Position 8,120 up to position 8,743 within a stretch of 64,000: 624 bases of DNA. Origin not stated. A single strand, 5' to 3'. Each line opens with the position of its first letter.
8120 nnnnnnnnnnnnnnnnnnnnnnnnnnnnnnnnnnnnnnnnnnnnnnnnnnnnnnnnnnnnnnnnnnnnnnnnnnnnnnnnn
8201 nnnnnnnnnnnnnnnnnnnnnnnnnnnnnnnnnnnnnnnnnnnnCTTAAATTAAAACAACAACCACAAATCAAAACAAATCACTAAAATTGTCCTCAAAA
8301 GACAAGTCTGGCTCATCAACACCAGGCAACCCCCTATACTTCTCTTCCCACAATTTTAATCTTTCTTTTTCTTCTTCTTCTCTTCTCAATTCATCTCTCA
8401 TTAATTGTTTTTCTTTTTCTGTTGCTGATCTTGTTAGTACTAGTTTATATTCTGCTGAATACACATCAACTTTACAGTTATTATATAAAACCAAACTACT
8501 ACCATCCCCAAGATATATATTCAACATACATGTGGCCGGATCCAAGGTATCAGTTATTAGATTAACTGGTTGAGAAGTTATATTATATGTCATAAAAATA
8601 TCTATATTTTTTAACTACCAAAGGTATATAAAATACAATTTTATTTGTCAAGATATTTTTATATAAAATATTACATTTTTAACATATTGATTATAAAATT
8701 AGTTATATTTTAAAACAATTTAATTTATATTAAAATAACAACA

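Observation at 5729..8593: Orphan three-gene operon (107 aa, 654 aa, 171 aa) with toxin-antidote-like organisation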

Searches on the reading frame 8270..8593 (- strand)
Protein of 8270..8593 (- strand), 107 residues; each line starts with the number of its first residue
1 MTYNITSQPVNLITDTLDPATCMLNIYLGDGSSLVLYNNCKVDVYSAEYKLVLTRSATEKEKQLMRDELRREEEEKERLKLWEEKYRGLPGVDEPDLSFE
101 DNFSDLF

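Call 3: search_protein_families(library=pfam, proteins=[window:8270-8593:-], max_evalue=1)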
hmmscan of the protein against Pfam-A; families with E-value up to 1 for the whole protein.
window:8270-8593:- (107 aa): 1 family
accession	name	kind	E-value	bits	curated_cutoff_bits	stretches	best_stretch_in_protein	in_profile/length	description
PF01509.24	TruB_N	-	0.14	13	27.3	1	14-80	12-78/149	TruB family pseudouridylate synthase (N terminal domain)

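Call 4: search_protein_families(library=ncbifam, proteins=[window:8270-8593:-], max_evalue=1)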
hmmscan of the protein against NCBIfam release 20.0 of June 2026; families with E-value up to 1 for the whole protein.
window:8270-8593:- (107 aa): 1 family
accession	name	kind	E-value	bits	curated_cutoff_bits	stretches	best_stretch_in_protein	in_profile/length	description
NF052454.1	BtaGlycanEglC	equivalog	0.14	11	700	1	17-87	176-243/459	endo-1,3-1,4-beta-glycanase EglC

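Call 50: find_homologous_proteins(query=A6, max_evalue=0.01)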
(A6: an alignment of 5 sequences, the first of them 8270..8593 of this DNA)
Query A6 (5 sequences) (107 aa, profile of the alignment): 5 proteins with E <= 0.01 among 1140 candidates.
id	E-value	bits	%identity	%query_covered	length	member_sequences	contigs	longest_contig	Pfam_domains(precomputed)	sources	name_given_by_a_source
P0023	3.2e-38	148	73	100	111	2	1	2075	-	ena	-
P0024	1.1e-35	140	100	100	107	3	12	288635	-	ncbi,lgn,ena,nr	ncbi:MAG: hypothetical protein J6C50_00320 [Rickettsiales bacterium]|nr:hypothetical protein [Ricket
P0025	1.4e-30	123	41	50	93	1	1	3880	-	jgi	jgi:hypothetical protein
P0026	1.5e-30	123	24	62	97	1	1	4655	-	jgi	jgi:hypothetical protein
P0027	1.8e-30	123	24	72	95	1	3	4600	-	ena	-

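Call 58: list_cluster_members(proteins=[P0024, P0028, P0002, P0001])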
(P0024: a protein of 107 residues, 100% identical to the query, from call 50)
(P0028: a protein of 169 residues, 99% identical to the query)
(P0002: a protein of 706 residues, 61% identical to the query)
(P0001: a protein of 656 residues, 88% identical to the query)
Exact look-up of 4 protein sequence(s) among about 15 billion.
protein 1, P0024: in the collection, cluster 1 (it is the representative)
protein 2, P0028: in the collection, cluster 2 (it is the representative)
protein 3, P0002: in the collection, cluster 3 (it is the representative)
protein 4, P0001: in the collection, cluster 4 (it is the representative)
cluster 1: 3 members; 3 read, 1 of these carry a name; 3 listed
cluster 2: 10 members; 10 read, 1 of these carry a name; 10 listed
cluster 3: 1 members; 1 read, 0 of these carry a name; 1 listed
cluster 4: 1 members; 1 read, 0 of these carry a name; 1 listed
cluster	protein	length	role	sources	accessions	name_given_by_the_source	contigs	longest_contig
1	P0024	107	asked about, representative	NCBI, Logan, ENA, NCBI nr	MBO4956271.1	MAG: hypothetical protein J6C50_00320 [Rickettsiales bacterium] | hypothetical protein [Rickettsiales bacterium]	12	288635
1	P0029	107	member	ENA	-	-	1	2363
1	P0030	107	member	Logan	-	-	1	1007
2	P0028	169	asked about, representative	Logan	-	-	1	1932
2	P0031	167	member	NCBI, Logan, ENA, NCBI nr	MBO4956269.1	MAG: hypothetical protein J6C50_00310 [Rickettsiales bacterium] | hypothetical protein [Rickettsiales bacterium]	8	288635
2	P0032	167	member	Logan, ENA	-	-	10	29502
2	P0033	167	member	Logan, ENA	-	-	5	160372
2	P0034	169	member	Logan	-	-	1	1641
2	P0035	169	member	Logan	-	-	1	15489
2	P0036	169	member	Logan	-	-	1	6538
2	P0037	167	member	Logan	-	-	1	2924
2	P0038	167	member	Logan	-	-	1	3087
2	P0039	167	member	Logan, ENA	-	-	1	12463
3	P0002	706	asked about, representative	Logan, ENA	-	-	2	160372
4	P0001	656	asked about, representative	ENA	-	-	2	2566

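Call 62: find_encoding_contigs(protein=P0024, flank=5000, max_places=10)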
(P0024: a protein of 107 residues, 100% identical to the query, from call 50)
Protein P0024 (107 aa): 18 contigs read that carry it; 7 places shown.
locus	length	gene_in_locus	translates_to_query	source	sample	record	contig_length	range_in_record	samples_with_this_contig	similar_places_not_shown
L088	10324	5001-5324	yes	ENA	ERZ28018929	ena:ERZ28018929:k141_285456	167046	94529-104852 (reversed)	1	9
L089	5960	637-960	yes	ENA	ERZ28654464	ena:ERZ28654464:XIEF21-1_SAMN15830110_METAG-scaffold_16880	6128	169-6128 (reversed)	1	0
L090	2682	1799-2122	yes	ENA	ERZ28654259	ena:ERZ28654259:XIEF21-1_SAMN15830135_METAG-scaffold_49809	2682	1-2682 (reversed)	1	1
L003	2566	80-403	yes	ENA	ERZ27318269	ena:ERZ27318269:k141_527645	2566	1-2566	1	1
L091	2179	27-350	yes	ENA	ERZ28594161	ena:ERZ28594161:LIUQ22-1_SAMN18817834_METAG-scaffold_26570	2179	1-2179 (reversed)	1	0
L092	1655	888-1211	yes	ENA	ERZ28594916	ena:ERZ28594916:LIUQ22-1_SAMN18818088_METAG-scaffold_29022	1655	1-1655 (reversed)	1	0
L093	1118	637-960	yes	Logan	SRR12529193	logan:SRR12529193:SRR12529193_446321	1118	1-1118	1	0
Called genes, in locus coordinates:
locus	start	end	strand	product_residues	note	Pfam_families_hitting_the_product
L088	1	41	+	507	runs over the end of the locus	PF13541:ChlI, PF01078:Mg_chelatase, PF00158:Sigma54_activat, PF07728:AAA_5, PF00493:MCM, PF13335:Mg_chelatase_C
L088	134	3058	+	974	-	PF00005:ABC_tran (faint), PF02463:SMC_N (faint), PF13555:AAA_29 (faint), PF20720:nSTAND3 (faint), PF17760:UvrA_inter, PF17755:UvrA_DNA-bind, PF12399:BCA_ABC_TP_C (faint)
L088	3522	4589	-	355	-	PF00579:tRNA-synt_1b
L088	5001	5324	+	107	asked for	-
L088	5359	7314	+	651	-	-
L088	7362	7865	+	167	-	-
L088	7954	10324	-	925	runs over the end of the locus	PF00521:DNA_topoisoIV, PF03989:DNA_gyraseA_C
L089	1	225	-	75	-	?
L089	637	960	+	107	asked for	-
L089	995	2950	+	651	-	-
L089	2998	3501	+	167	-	-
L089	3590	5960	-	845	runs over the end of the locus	?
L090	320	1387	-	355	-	PF00579:tRNA-synt_1b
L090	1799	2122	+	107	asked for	-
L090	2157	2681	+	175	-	?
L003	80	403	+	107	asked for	-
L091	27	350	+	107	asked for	-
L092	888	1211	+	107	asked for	-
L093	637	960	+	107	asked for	-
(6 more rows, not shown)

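Call 65: search_protein_families(library=padloc, proteins=[window:8270-8593:-], max_evalue=0.1)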
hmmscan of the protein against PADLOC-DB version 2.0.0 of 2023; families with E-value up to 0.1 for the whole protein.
window:8270-8593:- (107 aa): 0 families

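Call 66: search_protein_families(library=phrogs, proteins=[window:8270-8593:-], max_evalue=0.1)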
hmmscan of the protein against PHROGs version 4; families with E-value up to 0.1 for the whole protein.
window:8270-8593:- (107 aa): 0 families

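Call 100: search_solved_structures(query=A7, max_evalue=10)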
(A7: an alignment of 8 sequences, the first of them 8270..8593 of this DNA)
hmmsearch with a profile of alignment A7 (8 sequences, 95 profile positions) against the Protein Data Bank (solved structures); distinct sequences matched with E-value up to 10: 26.
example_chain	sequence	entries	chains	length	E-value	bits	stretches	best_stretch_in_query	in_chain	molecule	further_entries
4bxq_A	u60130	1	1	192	0.039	17.1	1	24-56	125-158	CPAP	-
4bxp_A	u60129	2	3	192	0.061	16.4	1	24-56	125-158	CPAP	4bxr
5dyk_A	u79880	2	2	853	0.072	16.2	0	22-51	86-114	CGMP-dependent protein kinase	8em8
4ld1_A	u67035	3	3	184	0.081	16.1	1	24-56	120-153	Uncharacterized protein | Centrosomal P4.1-associated protein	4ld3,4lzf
5ezr_A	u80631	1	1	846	0.15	15.2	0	10-50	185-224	cGMP-dependent protein kinase, putative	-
4rz7_A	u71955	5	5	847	0.21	14.7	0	10-50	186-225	cGMP-dependent protein kinase, putative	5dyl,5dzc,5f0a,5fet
6pfp_A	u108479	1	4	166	0.32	14.1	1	16-85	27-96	Myosin-7 fused to GP7 and EB1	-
3kre_A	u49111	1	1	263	0.34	14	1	6-44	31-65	Phosphoribosylaminoimidazole-succinocarboxamide synthase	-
6tj1_A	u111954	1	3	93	0.38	13.9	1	47-83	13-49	De novo designed WSHC6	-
2jnk_A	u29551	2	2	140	0.43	13.7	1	43-70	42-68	Hyalurononglucosaminidase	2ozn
4mpz_A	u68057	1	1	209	0.59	13.3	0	24-50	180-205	Sas-4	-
9w4d_A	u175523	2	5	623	0.79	12.9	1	37-82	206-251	fusion protein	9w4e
9qez_D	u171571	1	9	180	0.82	12.8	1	51-75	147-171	Carbonic anhydrase mutant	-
9p74_A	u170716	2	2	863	0.87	12.7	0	10-50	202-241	cGMP-dependent protein kinase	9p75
5fej_A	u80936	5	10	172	1.5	12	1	56-84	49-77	CopM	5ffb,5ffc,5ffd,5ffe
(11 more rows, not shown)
